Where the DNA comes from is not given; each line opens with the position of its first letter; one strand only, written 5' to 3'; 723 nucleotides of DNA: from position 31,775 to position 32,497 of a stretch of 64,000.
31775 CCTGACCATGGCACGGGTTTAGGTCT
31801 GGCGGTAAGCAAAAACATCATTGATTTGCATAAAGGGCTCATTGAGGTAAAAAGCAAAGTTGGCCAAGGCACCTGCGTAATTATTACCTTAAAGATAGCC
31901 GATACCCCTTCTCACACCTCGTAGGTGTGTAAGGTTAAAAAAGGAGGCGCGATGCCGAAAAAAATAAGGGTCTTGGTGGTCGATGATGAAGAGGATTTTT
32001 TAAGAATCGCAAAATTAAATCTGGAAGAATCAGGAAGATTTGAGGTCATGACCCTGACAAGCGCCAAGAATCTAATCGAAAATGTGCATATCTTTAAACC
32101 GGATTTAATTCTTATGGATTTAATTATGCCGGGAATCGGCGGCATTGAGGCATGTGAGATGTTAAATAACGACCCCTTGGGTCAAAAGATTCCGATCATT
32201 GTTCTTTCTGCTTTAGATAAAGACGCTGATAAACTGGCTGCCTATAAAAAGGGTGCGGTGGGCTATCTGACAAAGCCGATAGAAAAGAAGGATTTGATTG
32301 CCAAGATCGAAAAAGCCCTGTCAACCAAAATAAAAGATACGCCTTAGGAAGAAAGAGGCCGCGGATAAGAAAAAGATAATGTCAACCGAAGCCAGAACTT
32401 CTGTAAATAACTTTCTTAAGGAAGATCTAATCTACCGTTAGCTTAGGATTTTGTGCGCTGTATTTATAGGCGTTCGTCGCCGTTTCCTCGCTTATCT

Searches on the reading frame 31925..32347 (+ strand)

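Call 8: search_protein_families(library=pfam, proteins=[window:31925-32347:+], max_evalue=0.001)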
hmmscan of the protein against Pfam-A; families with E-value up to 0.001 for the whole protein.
window:31925-32347:+ (140 aa): 1 family
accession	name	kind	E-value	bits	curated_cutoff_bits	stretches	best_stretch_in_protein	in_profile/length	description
PF00072.30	Response_reg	-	6.1e-27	94.4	30.2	1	16-129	1-111/111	Response regulator receiver domain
